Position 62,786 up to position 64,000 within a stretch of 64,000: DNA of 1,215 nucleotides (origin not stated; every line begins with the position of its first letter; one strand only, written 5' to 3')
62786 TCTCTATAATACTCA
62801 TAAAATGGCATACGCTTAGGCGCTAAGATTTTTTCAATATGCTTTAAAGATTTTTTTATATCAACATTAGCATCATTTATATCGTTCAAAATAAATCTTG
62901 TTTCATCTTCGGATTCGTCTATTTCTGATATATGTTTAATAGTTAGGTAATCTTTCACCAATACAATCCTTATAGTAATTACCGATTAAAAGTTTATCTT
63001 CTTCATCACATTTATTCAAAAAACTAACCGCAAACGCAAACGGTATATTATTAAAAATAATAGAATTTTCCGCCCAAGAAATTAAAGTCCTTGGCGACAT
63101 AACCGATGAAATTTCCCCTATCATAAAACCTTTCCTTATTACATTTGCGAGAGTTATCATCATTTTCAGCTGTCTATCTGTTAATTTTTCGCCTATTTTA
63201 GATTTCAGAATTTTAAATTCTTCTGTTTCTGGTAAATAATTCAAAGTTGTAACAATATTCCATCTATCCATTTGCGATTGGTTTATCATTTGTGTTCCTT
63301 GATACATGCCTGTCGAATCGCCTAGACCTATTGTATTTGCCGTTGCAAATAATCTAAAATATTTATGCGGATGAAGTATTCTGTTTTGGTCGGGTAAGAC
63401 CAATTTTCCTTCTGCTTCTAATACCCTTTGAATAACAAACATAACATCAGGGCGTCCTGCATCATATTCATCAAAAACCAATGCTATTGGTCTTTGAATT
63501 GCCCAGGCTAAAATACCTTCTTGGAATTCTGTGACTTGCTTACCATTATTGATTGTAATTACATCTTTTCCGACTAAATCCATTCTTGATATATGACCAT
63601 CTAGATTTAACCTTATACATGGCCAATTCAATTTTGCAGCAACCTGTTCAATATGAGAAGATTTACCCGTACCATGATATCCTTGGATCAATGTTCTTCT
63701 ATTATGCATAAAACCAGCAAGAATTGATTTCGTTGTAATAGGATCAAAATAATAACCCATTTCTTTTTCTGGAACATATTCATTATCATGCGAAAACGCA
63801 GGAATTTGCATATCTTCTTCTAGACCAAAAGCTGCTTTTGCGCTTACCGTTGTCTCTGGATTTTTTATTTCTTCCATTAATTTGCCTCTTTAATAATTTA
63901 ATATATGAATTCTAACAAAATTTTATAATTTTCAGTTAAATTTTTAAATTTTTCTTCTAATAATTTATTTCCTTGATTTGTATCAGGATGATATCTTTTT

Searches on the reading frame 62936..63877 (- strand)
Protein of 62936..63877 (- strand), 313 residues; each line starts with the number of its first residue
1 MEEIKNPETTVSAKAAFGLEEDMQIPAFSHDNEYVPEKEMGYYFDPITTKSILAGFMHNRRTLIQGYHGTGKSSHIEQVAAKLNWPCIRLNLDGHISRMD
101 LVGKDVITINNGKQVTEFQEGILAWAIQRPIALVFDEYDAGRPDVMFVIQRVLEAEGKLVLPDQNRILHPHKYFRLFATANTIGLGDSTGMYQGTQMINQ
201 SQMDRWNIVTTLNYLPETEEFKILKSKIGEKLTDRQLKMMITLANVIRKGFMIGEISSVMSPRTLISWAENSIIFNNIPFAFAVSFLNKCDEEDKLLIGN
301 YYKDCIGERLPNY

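Call 64: search_protein_families(library=pfam, proteins=[window:62936-63877:-], max_evalue=0.01)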
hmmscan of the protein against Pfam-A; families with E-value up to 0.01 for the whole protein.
window:62936-63877:- (313 aa): 4 families
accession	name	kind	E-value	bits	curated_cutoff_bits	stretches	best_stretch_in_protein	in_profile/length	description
PF07728.20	AAA_5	-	7.5e-11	42.6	22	1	63-184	3-125/139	AAA domain (dynein-related subfamily)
PF12556.13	CobS_N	-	2.9e-09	36.9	22.2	1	6-35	5-34/34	Cobaltochelatase CobS subunit N terminal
PF00004.35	AAA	-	0.0017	19.2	21.2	1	63-140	2-68/131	ATPase family associated with various cellular activities (AAA)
PF07726.17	AAA_3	-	0.0018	18.6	27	1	62-206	2-129/131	ATPase family associated with various cellular activities (AAA)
